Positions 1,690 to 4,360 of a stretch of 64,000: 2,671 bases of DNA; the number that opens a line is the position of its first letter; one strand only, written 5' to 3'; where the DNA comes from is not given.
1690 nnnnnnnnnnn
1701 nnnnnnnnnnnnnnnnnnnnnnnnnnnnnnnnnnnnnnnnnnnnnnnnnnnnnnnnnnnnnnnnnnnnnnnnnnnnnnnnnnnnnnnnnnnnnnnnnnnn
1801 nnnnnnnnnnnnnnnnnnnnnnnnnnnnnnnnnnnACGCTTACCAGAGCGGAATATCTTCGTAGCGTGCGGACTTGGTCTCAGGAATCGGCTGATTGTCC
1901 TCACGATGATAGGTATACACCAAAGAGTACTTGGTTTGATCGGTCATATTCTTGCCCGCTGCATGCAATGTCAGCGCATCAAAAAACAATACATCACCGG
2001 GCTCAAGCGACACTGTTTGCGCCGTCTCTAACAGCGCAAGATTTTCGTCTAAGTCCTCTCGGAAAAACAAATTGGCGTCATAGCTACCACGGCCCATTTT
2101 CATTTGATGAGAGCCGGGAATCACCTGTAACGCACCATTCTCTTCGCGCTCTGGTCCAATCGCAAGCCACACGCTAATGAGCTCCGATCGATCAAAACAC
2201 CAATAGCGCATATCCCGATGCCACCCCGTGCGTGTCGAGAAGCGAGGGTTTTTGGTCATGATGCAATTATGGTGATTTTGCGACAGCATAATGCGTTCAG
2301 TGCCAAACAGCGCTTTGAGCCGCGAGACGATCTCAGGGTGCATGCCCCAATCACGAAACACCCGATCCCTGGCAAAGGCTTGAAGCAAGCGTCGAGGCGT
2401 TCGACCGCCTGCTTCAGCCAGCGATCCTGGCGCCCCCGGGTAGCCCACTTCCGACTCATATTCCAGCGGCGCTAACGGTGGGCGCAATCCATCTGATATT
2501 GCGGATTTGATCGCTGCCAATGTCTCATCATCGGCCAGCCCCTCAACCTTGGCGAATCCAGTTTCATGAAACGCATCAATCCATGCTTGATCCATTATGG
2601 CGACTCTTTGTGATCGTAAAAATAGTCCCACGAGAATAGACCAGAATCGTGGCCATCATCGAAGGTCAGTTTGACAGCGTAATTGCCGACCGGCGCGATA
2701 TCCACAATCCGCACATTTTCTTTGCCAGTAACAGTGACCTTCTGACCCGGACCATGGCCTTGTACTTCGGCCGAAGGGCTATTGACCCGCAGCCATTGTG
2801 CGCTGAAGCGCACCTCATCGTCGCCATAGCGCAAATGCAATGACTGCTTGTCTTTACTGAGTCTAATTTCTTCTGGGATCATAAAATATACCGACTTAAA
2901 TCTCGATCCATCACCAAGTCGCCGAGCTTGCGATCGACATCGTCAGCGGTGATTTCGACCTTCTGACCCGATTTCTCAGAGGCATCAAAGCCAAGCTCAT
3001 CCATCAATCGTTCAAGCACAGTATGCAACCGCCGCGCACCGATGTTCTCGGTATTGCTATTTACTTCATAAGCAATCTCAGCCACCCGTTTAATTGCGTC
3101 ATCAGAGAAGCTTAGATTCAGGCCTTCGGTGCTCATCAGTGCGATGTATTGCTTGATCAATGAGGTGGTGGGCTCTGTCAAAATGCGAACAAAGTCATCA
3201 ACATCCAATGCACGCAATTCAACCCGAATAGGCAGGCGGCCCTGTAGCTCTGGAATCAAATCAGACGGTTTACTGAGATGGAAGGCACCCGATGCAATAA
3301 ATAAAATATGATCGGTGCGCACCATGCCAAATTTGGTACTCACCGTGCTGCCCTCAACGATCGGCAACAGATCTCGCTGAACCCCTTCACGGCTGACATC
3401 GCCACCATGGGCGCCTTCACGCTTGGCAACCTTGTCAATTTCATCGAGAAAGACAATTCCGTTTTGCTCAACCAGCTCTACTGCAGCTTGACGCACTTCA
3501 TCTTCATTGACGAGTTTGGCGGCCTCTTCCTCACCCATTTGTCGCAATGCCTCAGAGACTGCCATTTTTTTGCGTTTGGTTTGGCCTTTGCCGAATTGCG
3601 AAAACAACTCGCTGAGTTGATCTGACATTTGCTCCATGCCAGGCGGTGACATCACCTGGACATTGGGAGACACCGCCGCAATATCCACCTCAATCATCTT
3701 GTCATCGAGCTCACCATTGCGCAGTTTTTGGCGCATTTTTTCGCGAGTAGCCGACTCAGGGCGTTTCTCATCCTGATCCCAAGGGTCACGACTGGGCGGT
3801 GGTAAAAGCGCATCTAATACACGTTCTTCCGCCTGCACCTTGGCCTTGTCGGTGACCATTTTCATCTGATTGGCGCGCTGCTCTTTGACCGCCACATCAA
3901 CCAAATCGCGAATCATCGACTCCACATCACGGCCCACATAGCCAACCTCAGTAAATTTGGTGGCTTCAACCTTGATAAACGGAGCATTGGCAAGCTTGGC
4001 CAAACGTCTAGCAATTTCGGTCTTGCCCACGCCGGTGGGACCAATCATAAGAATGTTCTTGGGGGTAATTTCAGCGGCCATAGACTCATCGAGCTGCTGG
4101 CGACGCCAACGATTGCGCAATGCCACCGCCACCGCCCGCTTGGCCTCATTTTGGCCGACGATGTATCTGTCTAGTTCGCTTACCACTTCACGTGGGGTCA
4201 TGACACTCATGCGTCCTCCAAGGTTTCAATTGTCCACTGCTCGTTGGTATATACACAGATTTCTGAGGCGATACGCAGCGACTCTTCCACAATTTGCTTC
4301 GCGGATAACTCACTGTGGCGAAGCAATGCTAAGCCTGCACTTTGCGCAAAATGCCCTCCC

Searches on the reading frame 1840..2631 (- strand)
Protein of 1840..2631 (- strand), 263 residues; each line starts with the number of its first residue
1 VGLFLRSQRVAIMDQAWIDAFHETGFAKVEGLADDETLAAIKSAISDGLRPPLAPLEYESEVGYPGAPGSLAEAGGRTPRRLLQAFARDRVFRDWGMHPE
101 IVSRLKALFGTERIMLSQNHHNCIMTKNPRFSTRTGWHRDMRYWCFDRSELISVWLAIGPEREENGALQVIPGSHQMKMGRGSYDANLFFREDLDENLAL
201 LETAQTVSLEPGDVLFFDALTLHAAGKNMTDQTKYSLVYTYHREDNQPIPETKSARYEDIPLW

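Call 67: search_protein_families(library=pfam, proteins=[window:1840-2631:-], max_evalue=0.00001)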
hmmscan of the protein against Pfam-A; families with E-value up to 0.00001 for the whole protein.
window:1840-2631:- (263 aa): 1 family
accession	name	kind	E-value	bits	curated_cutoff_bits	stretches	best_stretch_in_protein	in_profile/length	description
PF05721.19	PhyH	-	1.7e-32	113.9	22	1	21-234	1-211/213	Phytanoyl-CoA dioxygenase (PhyH)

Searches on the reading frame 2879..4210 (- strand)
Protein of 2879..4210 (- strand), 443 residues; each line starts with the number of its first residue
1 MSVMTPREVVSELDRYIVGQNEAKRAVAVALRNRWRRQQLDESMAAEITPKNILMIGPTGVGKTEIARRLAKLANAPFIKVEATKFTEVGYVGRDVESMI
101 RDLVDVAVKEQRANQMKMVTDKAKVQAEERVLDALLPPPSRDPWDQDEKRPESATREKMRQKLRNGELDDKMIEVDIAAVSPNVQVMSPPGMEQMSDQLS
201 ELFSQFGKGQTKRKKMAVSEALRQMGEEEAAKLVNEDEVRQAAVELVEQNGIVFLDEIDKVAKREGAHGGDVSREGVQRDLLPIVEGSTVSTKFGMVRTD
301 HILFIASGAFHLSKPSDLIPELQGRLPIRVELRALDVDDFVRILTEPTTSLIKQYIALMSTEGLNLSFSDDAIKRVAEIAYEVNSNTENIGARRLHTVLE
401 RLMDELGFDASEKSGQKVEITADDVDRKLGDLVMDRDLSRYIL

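Call 67: search_protein_families(library=pfam, proteins=[window:2879-4210:-], max_evalue=0.00001)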
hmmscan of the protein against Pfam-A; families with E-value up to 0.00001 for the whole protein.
window:2879-4210:- (443 aa): 4 families
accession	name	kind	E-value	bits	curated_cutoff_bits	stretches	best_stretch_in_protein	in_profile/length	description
PF07724.20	AAA_2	-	3.9e-35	121.8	27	1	186-329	8-166/166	AAA domain (Cdc48 subfamily)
PF00004.35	AAA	-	6.3e-17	62.7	21.2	2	53-109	1-55/131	ATPase family associated with various cellular activities (AAA)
PF07728.20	AAA_5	-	5.4e-08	33.4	22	0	52-90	1-40/139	AAA domain (dynein-related subfamily)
PF13401.12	AAA_22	-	7.8e-07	29.9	27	0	51-101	6-59/130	AAA domain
